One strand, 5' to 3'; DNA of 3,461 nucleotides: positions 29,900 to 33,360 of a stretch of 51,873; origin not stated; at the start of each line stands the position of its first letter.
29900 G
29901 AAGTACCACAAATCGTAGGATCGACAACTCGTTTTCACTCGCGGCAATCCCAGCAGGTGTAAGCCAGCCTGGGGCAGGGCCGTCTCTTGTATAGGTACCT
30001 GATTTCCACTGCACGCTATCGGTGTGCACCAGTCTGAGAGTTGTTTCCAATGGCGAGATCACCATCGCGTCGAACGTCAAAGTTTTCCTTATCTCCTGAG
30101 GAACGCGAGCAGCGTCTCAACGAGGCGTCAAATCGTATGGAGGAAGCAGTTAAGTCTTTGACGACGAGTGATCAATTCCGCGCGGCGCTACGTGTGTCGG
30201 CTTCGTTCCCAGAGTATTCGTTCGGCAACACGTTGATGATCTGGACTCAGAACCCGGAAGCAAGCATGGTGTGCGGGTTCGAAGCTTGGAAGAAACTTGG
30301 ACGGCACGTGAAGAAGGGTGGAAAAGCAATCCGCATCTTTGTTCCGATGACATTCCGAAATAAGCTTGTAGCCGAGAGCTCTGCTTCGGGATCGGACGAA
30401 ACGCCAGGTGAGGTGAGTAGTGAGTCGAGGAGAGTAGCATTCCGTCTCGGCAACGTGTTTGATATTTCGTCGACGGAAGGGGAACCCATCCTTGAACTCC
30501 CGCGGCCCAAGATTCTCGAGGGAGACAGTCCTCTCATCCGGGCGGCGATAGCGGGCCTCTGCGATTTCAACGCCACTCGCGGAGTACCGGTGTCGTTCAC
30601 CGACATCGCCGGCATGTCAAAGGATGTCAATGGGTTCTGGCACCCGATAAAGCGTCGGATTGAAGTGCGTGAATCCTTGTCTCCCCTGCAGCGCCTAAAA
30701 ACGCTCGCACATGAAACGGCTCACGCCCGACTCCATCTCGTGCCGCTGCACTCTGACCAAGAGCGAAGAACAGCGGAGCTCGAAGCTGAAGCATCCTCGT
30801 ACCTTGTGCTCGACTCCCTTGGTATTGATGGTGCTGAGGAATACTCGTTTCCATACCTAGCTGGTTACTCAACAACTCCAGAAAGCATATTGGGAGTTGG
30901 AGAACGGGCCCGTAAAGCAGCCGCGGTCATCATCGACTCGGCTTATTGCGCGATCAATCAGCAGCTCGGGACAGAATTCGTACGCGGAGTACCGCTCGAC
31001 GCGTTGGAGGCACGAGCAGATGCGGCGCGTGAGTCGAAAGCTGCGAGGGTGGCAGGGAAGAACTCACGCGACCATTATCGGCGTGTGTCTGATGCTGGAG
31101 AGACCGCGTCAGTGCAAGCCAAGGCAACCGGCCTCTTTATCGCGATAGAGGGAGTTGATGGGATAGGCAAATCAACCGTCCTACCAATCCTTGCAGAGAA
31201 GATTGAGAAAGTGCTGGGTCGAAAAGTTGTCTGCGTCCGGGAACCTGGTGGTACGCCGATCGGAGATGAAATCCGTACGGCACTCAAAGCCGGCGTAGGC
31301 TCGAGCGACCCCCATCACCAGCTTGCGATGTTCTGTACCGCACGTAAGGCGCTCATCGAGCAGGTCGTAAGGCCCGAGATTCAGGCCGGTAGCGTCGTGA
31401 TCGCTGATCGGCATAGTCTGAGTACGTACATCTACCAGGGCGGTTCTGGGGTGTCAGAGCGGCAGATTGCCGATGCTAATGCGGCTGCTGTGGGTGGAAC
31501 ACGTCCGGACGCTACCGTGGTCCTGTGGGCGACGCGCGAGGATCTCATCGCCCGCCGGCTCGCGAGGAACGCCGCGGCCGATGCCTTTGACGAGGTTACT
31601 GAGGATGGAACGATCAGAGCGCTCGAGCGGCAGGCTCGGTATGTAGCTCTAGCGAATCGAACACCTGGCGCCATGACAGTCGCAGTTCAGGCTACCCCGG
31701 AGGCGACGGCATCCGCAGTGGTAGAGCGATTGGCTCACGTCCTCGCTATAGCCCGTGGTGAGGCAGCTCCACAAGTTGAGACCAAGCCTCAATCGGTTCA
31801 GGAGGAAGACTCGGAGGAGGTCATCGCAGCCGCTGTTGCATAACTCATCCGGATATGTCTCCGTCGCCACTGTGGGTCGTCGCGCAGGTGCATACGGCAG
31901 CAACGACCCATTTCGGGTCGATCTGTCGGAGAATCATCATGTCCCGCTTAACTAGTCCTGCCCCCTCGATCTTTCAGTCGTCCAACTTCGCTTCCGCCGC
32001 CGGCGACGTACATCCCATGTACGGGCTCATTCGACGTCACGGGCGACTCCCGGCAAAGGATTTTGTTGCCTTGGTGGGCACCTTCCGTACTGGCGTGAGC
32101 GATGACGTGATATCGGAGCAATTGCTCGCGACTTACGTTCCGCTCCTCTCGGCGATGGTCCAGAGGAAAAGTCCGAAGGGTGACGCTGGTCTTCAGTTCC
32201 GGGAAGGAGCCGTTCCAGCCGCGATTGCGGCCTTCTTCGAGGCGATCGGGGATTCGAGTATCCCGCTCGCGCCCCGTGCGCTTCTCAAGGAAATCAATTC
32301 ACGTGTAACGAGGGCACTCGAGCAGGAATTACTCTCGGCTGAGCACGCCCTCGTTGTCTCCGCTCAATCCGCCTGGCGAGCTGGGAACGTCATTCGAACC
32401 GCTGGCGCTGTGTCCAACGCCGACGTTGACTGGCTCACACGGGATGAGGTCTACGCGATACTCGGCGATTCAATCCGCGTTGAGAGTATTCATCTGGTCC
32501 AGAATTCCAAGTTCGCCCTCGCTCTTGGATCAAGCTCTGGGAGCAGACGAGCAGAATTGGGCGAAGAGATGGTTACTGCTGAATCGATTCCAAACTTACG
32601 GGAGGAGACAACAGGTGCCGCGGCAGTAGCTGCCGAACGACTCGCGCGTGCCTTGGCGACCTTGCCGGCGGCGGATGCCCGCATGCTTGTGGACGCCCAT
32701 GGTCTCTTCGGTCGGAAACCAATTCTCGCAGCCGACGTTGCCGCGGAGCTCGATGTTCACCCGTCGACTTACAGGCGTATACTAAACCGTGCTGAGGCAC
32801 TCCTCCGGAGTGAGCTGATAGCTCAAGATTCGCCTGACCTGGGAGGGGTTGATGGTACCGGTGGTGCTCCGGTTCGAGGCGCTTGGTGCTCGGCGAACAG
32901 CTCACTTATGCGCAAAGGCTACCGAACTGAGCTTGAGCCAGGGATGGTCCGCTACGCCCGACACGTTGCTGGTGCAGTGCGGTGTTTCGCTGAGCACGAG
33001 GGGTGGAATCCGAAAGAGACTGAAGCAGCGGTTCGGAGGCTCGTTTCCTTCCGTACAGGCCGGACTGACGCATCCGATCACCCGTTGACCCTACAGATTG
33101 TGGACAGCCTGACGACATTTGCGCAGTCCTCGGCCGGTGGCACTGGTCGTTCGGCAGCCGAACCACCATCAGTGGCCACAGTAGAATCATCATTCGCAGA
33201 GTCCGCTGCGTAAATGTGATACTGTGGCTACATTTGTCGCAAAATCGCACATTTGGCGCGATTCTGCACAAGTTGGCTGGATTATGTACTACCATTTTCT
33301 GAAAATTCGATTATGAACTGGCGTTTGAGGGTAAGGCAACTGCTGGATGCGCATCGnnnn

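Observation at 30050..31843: Three-module fusion: ArdC-like ssDNA-binding domain + HExxH protease + thymidylate kinase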

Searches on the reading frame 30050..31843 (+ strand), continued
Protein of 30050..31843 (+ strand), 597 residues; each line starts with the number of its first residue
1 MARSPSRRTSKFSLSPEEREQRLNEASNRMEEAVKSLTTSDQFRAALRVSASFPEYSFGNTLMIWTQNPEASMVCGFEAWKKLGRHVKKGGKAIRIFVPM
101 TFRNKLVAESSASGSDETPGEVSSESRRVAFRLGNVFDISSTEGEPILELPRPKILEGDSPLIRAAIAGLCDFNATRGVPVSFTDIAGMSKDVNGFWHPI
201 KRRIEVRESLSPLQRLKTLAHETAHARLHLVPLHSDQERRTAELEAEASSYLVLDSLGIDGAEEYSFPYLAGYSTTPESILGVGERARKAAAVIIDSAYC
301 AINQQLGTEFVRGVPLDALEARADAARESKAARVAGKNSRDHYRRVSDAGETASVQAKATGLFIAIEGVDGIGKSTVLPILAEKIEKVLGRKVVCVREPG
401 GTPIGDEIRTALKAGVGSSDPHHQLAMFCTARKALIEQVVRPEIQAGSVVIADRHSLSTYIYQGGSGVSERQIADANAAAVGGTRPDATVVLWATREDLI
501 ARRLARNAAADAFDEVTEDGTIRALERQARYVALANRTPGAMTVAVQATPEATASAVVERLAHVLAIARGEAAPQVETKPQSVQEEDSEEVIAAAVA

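Call 60: fold_search(model_id=the predicted structure, library=pdb)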
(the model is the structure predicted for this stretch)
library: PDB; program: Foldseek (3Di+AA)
matches with E <= 10: 1162; with E <= 0.001: 207
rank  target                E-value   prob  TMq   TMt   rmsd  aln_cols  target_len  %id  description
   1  4tmk                  3.1e-10  1.00  0.31  0.81   2.9       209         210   33  COMPLEX OF E. COLI THYMIDYLATE KINASE WITH THE BISUBSTRATE INHIBITOR TP5A (released 1998-11-25)
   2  3uxm_B                8.2e-10  1.00  0.30  0.80   3.3       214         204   35  Structure Guided Development of Novel Thymidine Mimetics targeting Pseudomonas aeruginosa Thymidylate Kinase: from Hit (released 2012-02-01)
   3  4s35_B                1.8e-09  1.00  0.30  0.89   2.1       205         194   29  AMPPCP and TMP bound Crystal structure of thymidylate kinase (aq_969) from Aquifex Aeolicus VF5 (released 2016-01-27)
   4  4edh_A                2.3e-09  1.00  0.30  0.79   3.2       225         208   32  The crystal structure of thymidylate kinase from Pseudomonas aeruginosa PAO1 in complex with ADP,TMP and Mg. (released 2012-05-23)
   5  2pbr_A                2.4e-09  1.00  0.31  0.89   2.2       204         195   28  Crystal structure of thymidylate kinase (aq_969) from Aquifex Aeolicus VF5 (released 2007-10-02)
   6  3uwk_A                2.8e-09  1.00  0.28  0.78   3.4       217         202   33  Structure Guided Development of Novel Thymidine Mimetics targeting Pseudomonas aeruginosa Thymidylate Kinase: from Hit (released 2012-02-01)
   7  3uxm_D                2.9e-09  1.00  0.29  0.79   3.4       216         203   34  Structure Guided Development of Novel Thymidine Mimetics targeting Pseudomonas aeruginosa Thymidylate Kinase: from Hit (released 2012-02-01)
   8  5xbh_A                3.3e-09  1.00  0.30  0.87   2.5       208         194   29  Crystal structure of R145E mutant of thymidylate kinase (aq_969) from Aquifex Aeolicus VF5 (released 2017-06-28)
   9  4gmd_A                3.5e-09  1.00  0.27  0.73   4.8       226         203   30  The crystal structure of thymidylate kinase from Pseudomonas aeruginosa PAO1 in complex with AZT Monophosphate (released 2012-08-29)
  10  5xb5_B                4.0e-09  1.00  0.30  0.88   2.4       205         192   28  Crystal structure of R90A mutant of thymidylate kinase (aq_969) from Aquifex Aeolicus VF5 (released 2017-06-28)
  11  3n2i_A                4.2e-09  1.00  0.31  0.84   2.9       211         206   27  2.25 Angstrom resolution crystal structure of a thymidylate kinase (tmk) from Vibrio cholerae O1 biovar eltor str. N16 (released 2010-06-02)
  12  4s2e_A                5.3e-09  1.00  0.30  0.89   2.3       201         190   28  Phosphate ion bound Crystal structure of thymidylate kinase (aq_969) from Aquifex Aeolicus VF5 (released 2016-01-20)
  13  4edh_B                5.3e-09  1.00  0.30  0.80   3.0       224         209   32  The crystal structure of thymidylate kinase from Pseudomonas aeruginosa PAO1 in complex with ADP,TMP and Mg. (released 2012-05-23)
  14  2ccg_B                5.8e-09  1.00  0.31  0.88   2.2       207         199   24  Crystal structure of His-tagged S. aureus thymidylate kinase complexed with thymidine monophosphate (TMP) (released 2006-03-08)
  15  3lv8                  7.0e-09  1.00  0.30  0.80   3.2       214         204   26  1.8 Angstrom resolution crystal structure of a thymidylate kinase (tmk) from Vibrio cholerae O1 biovar eltor str. N16961 (released 2010-03-02)
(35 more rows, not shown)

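Call 65: find_related_loci(query=A1, collection=viral_contigs, flank=10000)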
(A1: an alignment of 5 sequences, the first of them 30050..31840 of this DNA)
Query A1 (597 aa) in viral_contigs; peptide patterns used: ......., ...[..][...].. (x = any residue, [..] = any of these).
81 stretches matched a pattern, but none encodes a relative of the query by tblastn (E <= 1e-3).

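Call 66: find_related_loci(query=A1, collection=genome_contigs, flank=10000)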
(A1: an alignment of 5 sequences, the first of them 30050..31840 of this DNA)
Query A1 (597 aa) in genome_contigs; peptide patterns used: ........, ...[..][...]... (x = any residue, [..] = any of these).
43 stretches matched a pattern, but none encodes a relative of the query by tblastn (E <= 1e-3).

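Call 67: find_related_loci(query=A1, collection=metagenome_contigs, flank=10000)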
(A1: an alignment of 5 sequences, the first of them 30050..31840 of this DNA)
Query A1 (597 aa) in metagenome_contigs; peptide patterns used: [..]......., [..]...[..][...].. (x = any residue, [..] = any of these).
201 stretches matched a pattern; 1 encode a relative of the query (tblastn E <= 1e-3); 1 distinct loci.
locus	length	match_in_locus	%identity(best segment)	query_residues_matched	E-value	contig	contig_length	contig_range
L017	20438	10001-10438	37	357-502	4e-21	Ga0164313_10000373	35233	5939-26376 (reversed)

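Call 79: list_cluster_members(proteins=[P0185, window:30050-31840:+, P0002, P0003, P0004])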
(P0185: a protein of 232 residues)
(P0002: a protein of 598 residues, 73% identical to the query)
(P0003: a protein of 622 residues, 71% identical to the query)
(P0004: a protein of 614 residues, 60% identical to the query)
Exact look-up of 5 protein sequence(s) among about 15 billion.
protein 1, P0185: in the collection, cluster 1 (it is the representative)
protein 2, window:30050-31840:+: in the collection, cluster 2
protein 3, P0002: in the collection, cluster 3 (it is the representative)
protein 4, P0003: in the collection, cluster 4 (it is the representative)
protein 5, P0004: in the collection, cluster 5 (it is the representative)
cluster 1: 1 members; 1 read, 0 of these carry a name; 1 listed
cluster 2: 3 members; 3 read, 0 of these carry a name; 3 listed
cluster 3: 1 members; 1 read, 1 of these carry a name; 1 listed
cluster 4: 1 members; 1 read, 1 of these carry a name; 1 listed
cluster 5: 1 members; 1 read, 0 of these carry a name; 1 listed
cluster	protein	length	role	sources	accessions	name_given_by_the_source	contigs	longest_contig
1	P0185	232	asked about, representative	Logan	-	-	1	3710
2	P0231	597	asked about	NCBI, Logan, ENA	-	-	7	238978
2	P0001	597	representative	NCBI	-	-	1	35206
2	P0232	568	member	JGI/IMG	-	-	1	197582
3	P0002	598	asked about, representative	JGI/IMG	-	dTMP kinase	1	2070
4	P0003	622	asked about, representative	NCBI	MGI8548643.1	MAG: dTMP kinase [Gemmatimonadaceae bacterium]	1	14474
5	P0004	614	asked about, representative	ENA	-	-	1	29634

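Call 80: search_dna_similar(query=window:30050-31840:+, collection=plasmids, mode=protein, max_rows=25, max_evalue=0.00001)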
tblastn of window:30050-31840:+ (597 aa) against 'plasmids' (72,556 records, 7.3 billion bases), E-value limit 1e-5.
Records with a match: 2474; places in all: 2666; records where one place covers at least 80% of the query: 0.
Best place of each record, by identity: <60% 2474.
By first word of the organism name: Enterococcus 744; Lactiplantibacillus 305; Bacillus 246; Staphylococcus 203; Lactococcus 93; Lacticaseibacillus 82; Clostridium 68; Priestia 49; Levilactobacillus 41; Listeria 30; and 176 more.
By predicted mobility (MOB-suite, as given by PLSDB): conjugative 1149; mobilizable 761; non-mobilizable 564.
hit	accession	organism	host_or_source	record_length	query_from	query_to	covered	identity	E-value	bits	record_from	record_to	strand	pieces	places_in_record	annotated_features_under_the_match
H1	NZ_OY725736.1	Monoglobus pectinilyticus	-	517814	14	297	48%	36.3%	4e-39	161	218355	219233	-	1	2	antirestriction protein ArdA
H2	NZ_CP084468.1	Halomicrobium salinisoli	cell culture,gobi saline soil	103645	9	315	51%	33.1%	6e-25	118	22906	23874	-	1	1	ArdC-like ssDNA-binding domain-containing protein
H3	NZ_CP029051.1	Miniimonas sp. S16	Single cell,sludge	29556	8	297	49%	35.0%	1e-27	126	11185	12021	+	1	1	ArdC-like ssDNA-binding domain-containing protein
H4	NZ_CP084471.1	Natrinema salinisoli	cell culture,saline soil sediment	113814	14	298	48%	35.4%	2e-25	119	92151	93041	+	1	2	ImmA/IrrE family metallo-endopeptidase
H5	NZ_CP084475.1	Natrinema sp. DC36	cell culture,sediment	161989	5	310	51%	32.9%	4e-25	118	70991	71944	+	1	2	ArdC-like ssDNA-binding domain-containing protein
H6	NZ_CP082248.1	Natrinema sp. SYSU A 869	cell culture,salt lake sediment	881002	3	315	52%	32.2%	8e-25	117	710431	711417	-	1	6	ArdC-like ssDNA-binding domain-containing protein | hypothetical protein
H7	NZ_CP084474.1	Natrinema sp. DC36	cell culture,sediment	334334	5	296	49%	34.4%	6e-24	114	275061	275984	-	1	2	DUF955 domain-containing protein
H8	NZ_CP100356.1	Natronosalvus rutilus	cell culture,sediment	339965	9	297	48%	34.5%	6e-25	118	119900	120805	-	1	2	ArdC-like ssDNA-binding domain-containing protein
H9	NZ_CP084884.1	Natrinema zhouii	pure culture,Salt mine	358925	5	296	49%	34.1%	2e-24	116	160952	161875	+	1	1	ArdC-like ssDNA-binding domain-containing protein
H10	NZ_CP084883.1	Natrinema zhouii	pure culture,Salt mine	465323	5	296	49%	34.1%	1e-23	114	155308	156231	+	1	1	ArdC-like ssDNA-binding domain-containing protein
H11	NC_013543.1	Lacticaseibacillus paracasei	-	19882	1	309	52%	32.2%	3e-27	125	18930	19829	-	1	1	IS6 family transposase | ArdC-like ssDNA-binding domain-containing protein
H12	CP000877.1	Herpetosiphon aurantiacus DSM 785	-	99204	9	276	45%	36.9%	6e-34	145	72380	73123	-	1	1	hypothetical protein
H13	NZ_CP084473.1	Natrinema sp. DC36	cell culture,sediment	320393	5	296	49%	33.7%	2e-22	110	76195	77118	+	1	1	ImmA/IrrE family metallo-endopeptidase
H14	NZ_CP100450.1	Halomarina sp. BCD28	cell culture,sediment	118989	9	296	48%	34.2%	2e-22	110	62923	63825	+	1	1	ArdC-like ssDNA-binding domain-containing protein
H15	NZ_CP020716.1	Cnuibacter physcomitrellae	Physcomitrium patens,single cell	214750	6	299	49%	33.4%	5e-25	118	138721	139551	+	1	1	ArdC-like ssDNA-binding domain-containing protein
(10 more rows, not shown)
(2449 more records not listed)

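Call 81: search_dna_similar(query=window:30050-31840:+, collection=phages, mode=protein, max_rows=25, max_evalue=0.00001)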
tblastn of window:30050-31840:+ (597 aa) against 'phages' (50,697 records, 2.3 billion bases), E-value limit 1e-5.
Records with a match: 274; places in all: 274; records where one place covers at least 80% of the query: 0.
Best place of each record, by identity: <60% 274.
By first word of the organism name: Pseudomonas 72; Erwinia 65; Vibrio 46; Serratia 17; Bacteriophage 11; Klebsiella 9; Dickeya 8; Listeria 7; Enterococcus 3; Gordonia 3; and 18 more.
By host as written in the record: Erwinia amylovora 58; Pseudomonas aeruginosa 32; - 29; Vibrio parahaemolyticus 14; Klebsiella pneumoniae 11; Pseudomonas aeruginosa PAO1 8; Listeria monocytogenes 7; Dickeya solani MK10 6; and 69 more.
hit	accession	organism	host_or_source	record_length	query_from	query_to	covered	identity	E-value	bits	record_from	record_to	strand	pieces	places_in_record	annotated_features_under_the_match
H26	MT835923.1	Bacteriophage sp.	human fecal samples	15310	17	309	49%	33.2%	1e-37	155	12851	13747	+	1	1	record has no annotation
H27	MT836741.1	Bacteriophage sp.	human fecal samples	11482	21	275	43%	37.8%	3e-42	169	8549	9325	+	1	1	record has no annotation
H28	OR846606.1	Enterococcus phage Efs 1-1-1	Enterococcus faecalis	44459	3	310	52%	30.7%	2e-28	127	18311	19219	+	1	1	record has no annotation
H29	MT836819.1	Bacteriophage sp.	human fecal samples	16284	15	278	44%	35.3%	9e-35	146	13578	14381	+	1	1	record has no annotation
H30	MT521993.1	Gordonia phage RedWattleHog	Gordonia terrae 3612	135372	34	297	44%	32.1%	4e-21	104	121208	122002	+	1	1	197: peptidase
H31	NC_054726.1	Gordonia phage Stormageddon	Gordonia terrae CAG3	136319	34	297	44%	32.1%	4e-21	104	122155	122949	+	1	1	198: metallopeptidase domain protein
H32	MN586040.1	Gordonia phage Stormageddon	Gordonia terrae CAG3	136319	34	297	44%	32.1%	4e-21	104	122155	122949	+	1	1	198: metallopeptidase domain protein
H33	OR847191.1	Listeria phage LM 4-11-1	Listeria monocytogenes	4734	17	280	44%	28.3%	6e-14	81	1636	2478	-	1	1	record has no annotation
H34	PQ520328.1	Enterococcus phage IME_EF3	-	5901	361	560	34%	30.9%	6e-16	88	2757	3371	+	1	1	record has no annotation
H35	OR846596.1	Enterococcus phage Efs 1-1-1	Enterococcus faecalis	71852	361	560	34%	30.9%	7e-16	88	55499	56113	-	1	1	record has no annotation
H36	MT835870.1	Bacteriophage sp.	human fecal samples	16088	39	262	38%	27.1%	8e-9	65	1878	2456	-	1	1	record has no annotation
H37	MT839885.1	Bacteriophage sp.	human fecal samples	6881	13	272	44%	21.8%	1e-6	58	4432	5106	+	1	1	record has no annotation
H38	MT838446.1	Bacteriophage sp.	human fecal samples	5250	361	498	23%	40.3%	1e-16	90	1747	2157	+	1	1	record has no annotation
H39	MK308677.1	Vibrio phage vB_VmeM-Yong MS32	Vibrio mediterranei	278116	345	492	25%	37.0%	2e-15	87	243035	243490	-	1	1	thymidylate kinase | hypothetical protein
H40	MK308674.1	Vibrio phage vB_VmeM-Yong XC31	Vibrio mediterranei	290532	345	492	25%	37.0%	2e-15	87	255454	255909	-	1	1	thymidylate kinase | hypothetical protein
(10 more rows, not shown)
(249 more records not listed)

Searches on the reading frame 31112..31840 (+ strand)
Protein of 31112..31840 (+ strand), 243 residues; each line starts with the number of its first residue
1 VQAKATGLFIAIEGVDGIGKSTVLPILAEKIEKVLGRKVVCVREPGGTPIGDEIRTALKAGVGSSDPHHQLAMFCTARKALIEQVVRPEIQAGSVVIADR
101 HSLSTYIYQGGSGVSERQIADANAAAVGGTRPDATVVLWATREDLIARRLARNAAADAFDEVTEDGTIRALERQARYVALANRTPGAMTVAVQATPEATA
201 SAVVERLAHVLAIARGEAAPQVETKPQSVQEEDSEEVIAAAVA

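Call 54: find_homologous_proteins(query=window:31112-31840:+, max_evalue=1e-10)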
Query window:31112-31840:+ (243 aa): 42 proteins with E <= 1e-10 among 3884 candidates.
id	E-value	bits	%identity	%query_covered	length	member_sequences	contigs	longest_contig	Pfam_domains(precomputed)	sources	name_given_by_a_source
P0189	2.1e-27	115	39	82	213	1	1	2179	PF02223.24,PF13521.13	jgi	jgi:dTMP kinase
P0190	7.6e-26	109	45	52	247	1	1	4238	PF02223.24,PF13521.13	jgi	jgi:dTMP kinase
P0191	1.8e-24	105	43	64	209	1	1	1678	PF02223.24,PF13521.13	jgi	jgi:dTMP kinase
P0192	2.7e-24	104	42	64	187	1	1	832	PF02223.24,PF13521.13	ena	-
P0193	2.1e-23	102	37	76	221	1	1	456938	PF02223.24,PF13521.13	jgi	jgi:dTMP kinase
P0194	8.0e-23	100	35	87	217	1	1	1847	PF02223.24,PF13521.13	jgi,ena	-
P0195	1.1e-22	99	35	83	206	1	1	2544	PF02223.24,PF13521.13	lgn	-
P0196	1.6e-22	99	37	78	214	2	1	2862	PF02223.24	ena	-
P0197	1.7e-22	99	42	55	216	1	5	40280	PF02223.24,PF13521.13,PF13238.13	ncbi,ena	-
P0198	2.4e-22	98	37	52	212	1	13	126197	PF02223.24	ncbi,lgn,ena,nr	ncbi:MAG TPA: dTMP kinase [Bryobacteraceae bacterium]|nr:dTMP kinase [Bryobacteraceae bacterium]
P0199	2.5e-22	98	36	85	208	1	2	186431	PF02223.24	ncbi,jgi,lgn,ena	-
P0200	2.6e-22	98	37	52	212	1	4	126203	PF02223.24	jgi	-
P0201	2.7e-22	98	43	61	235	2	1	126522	PF02223.24,PF13521.13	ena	-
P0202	3.4e-22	98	43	54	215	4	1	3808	PF02223.24,PF13521.13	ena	-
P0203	5.2e-22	97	40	51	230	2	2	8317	PF02223.24,PF13521.13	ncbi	-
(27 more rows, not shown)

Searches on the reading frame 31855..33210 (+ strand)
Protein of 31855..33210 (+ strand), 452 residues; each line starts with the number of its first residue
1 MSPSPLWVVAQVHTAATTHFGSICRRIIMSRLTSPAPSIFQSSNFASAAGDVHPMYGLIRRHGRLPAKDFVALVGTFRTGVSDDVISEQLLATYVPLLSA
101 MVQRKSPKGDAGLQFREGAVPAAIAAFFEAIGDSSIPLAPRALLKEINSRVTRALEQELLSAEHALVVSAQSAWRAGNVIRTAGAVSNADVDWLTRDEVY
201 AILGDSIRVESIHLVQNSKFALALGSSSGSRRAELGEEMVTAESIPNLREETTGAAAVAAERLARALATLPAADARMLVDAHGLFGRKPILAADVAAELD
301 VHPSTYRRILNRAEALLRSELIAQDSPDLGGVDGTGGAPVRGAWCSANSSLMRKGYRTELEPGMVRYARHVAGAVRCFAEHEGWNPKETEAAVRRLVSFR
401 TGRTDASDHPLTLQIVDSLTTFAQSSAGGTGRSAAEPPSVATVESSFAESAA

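Call 3: search_protein_families(library=pfam, proteins=[window:31855-33210:+], max_evalue=0.1)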
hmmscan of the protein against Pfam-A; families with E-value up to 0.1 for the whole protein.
window:31855-33210:+ (452 aa): 2 families
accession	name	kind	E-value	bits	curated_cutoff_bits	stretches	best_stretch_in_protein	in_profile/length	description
PF13384.12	HTH_23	-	0.0079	16.4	24.6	1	293-313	21-41/50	Homeodomain-like domain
PF13556.12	HTH_30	-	0.071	13.4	27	0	293-319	16-42/59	PucR C-terminal helix-turn-helix domain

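Call 4: search_protein_families(library=ncbifam, proteins=[window:31855-33210:+], max_evalue=0.1)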
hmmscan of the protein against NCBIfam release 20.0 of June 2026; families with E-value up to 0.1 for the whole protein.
window:31855-33210:+ (452 aa): 3 families
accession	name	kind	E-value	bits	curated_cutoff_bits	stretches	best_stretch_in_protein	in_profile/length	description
TIGR02983.1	SigE-fam_strep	subfamily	0.00051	20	141.55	1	228-321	71-158/162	SigE family RNA polymerase sigma factor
NF033211.1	blaCRH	exception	0.012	15.3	630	1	98-152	120-171/290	CRH family carbapenem-hydrolyzing class A beta-lactamase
TIGR02937.1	sigma70-ECF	superfamily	0.036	13.7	42.9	1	240-321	96-165/165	sigma-70 family RNA polymerase sigma factor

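Call 17: search_protein_families(library=phrogs, proteins=[window:31855-33210:+], max_evalue=0.001)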
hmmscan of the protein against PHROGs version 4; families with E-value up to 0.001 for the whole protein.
window:31855-33210:+ (452 aa): 0 families

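Call 49: search_protein_families(library=padloc, proteins=[window:31855-33210:+], max_evalue=0.001)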
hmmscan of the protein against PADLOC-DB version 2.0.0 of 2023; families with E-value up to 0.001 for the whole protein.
window:31855-33210:+ (452 aa): 0 families
